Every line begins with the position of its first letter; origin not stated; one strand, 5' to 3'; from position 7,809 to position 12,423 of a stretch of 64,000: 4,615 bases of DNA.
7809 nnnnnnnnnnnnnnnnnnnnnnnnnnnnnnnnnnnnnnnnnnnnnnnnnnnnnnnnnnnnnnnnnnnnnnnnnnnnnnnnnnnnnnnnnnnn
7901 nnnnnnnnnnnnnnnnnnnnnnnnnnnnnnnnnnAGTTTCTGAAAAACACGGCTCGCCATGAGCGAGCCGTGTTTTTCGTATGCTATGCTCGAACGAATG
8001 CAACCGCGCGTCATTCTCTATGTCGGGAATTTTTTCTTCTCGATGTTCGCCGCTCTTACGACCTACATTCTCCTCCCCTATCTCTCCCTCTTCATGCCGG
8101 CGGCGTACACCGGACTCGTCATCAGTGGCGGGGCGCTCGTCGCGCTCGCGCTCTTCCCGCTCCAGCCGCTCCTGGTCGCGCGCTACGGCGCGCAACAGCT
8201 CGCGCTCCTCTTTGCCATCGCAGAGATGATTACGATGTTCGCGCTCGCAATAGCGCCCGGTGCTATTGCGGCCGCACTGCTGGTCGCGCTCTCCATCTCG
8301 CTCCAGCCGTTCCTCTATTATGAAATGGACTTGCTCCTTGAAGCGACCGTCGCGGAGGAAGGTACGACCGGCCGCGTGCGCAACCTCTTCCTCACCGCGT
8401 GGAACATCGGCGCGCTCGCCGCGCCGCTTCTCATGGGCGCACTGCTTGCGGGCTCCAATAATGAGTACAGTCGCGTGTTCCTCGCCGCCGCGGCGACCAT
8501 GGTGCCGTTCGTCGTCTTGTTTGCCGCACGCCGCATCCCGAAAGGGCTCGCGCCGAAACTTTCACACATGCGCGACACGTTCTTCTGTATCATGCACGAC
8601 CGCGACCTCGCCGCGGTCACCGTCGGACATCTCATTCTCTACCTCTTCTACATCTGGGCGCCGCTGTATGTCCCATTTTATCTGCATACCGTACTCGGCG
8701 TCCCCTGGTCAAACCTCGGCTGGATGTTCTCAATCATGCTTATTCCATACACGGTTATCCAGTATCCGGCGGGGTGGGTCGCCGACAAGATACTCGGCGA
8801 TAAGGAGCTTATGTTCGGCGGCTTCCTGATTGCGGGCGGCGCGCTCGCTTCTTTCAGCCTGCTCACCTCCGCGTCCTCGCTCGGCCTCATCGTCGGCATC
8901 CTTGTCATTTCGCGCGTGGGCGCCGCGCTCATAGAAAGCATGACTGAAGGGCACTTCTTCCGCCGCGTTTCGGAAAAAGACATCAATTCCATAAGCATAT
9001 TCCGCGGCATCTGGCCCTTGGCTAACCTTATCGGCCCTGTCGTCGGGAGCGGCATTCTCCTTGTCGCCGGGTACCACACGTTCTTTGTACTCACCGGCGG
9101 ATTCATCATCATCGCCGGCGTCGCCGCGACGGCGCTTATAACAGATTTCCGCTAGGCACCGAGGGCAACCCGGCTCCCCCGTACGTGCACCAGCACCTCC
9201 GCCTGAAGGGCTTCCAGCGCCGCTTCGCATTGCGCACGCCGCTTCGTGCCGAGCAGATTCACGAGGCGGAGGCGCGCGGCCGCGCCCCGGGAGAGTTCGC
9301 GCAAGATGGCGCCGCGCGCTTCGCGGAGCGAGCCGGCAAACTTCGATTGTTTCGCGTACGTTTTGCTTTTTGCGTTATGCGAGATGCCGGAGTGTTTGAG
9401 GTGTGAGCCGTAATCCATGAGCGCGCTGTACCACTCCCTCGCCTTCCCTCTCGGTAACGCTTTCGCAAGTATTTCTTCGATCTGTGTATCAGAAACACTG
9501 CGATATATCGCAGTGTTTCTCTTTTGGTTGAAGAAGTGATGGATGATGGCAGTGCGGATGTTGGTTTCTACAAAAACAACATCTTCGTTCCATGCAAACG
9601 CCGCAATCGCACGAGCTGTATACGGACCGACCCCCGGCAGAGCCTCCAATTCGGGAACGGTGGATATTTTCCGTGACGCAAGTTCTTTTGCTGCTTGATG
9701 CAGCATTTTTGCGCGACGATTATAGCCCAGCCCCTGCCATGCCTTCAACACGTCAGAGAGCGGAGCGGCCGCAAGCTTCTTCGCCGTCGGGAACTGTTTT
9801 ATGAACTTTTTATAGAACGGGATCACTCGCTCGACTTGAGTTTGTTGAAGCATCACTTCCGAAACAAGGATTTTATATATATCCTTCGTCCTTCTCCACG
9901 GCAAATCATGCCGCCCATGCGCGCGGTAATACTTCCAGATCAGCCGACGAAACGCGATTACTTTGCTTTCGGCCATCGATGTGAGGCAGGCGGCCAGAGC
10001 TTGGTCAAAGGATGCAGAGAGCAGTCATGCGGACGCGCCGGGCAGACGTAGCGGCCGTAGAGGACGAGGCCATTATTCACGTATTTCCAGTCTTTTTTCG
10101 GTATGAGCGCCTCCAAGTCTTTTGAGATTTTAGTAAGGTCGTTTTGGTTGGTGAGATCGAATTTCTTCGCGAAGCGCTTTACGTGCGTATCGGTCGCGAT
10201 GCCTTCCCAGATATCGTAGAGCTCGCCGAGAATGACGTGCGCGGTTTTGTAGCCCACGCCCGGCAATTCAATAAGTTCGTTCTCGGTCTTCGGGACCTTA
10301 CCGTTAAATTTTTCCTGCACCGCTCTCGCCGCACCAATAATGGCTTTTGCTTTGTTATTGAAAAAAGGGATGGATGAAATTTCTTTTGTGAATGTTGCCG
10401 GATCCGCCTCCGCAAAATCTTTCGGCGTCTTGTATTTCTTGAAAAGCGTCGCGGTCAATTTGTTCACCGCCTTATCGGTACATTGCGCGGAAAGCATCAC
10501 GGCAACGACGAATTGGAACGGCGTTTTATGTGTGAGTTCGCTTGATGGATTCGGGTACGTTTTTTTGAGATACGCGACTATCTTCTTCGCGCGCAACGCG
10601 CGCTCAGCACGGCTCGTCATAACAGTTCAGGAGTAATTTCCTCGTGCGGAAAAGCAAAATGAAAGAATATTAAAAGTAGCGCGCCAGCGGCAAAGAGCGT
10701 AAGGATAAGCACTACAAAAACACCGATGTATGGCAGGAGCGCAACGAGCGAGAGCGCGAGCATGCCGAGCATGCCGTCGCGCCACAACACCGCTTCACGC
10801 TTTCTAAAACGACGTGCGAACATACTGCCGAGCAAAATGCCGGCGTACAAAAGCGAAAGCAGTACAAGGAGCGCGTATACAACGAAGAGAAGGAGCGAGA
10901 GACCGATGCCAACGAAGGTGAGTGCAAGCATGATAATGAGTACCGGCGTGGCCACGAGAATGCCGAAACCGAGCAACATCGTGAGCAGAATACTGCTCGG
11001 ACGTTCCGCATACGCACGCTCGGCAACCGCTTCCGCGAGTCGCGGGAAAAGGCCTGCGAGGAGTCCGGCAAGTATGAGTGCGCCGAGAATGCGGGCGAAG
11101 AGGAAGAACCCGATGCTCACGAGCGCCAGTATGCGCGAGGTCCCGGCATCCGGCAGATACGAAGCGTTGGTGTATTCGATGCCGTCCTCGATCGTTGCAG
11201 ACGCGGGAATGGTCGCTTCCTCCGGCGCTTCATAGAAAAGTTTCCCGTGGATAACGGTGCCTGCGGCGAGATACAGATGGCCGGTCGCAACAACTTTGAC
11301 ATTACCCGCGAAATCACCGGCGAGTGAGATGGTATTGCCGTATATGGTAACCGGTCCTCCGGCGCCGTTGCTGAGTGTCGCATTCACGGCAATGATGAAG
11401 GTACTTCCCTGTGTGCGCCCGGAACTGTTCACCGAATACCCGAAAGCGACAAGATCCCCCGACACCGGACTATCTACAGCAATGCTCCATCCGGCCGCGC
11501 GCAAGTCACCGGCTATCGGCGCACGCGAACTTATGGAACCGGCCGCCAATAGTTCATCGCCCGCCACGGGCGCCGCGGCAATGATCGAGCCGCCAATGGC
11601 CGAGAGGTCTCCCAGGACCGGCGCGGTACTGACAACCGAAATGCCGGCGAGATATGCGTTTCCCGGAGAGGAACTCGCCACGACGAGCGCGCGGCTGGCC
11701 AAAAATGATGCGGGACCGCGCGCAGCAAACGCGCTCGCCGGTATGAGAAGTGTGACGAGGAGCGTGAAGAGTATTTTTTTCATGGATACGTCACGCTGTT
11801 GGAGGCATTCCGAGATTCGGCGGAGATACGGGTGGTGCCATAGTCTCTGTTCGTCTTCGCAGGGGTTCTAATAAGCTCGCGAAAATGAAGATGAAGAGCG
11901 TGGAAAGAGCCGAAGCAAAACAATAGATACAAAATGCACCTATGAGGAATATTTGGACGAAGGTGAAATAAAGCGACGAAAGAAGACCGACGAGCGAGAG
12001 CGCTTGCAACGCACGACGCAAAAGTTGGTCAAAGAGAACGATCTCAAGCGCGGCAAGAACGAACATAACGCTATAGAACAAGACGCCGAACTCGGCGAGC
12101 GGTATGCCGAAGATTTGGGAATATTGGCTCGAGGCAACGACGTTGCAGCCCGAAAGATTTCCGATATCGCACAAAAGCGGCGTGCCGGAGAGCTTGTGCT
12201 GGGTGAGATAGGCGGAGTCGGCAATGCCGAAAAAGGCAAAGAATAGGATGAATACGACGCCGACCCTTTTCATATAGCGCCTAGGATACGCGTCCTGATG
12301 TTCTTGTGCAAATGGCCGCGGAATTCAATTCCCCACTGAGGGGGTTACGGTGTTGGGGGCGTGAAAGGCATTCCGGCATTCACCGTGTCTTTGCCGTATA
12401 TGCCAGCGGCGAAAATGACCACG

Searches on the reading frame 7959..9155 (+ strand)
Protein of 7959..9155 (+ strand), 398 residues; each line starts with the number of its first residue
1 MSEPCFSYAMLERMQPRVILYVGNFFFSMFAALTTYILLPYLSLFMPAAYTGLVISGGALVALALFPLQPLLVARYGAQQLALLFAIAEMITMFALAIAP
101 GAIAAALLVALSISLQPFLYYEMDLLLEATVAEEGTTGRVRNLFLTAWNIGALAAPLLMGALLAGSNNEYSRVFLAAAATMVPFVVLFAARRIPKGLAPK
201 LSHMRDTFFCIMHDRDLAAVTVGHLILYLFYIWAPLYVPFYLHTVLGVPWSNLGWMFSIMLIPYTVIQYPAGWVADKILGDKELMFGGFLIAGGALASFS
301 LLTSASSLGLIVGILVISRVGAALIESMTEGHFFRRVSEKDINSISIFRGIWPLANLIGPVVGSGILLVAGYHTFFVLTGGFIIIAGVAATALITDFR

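Call 30: search_protein_families(library=pfam, proteins=[window:7959-9155:+], max_evalue=0.01)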
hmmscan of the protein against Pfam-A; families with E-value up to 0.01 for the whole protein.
window:7959-9155:+ (398 aa): 1 family
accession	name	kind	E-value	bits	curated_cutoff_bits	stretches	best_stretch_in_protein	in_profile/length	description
PF07690.21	MFS_1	-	3.3e-17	62.9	33.4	2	226-394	7-172/347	Major Facilitator Superfamily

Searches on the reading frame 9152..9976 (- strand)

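Call 30: search_protein_families(library=pfam, proteins=[window:9152-9976:-], max_evalue=0.01)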
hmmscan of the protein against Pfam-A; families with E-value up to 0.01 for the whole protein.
window:9152-9976:- (274 aa): 2 families
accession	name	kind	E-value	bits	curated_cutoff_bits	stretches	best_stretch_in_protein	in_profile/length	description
PF00730.31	HhH-GPD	-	2e-18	67.1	26.2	1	38-156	1-95/108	HhH-GPD superfamily base excision DNA repair protein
PF00633.29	HHH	-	1.6e-07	31.2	24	1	106-127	9-30/30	Helix-hairpin-helix motif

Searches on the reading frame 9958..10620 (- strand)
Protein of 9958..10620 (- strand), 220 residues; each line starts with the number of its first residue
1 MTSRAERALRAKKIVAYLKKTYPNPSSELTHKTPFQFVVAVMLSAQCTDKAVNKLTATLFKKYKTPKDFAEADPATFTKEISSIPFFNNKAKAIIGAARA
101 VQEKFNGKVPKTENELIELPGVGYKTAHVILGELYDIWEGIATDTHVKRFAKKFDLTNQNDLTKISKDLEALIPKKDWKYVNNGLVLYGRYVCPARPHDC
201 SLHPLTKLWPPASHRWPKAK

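Call 30: search_protein_families(library=pfam, proteins=[window:9958-10620:-], max_evalue=0.01)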
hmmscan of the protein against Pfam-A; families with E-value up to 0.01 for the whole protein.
window:9958-10620:- (220 aa): 4 families
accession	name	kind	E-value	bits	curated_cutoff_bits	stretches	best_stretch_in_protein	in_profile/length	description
PF00730.31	HhH-GPD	-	9.3e-21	74.6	26.2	1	39-174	1-107/108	HhH-GPD superfamily base excision DNA repair protein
PF00633.29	HHH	-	5.3e-06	26.4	24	1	104-131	1-28/30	Helix-hairpin-helix motif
PF14520.12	HHH_5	-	2.7e-05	25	27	0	114-143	2-31/57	Helix-hairpin-helix domain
PF09174.15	Maf1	-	0.0015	19.1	28.9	1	19-105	42-118/174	Maf1 regulator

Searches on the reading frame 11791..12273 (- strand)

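Call 30: search_protein_families(library=pfam, proteins=[window:11791-12273:-], max_evalue=0.01)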
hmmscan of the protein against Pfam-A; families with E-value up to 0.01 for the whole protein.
window:11791-12273:- (160 aa): 1 family
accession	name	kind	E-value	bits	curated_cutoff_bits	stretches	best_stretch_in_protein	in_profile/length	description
PF07884.19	VKOR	-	1.3e-27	97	27.5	1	8-132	2-133/134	Vitamin K epoxide reductase family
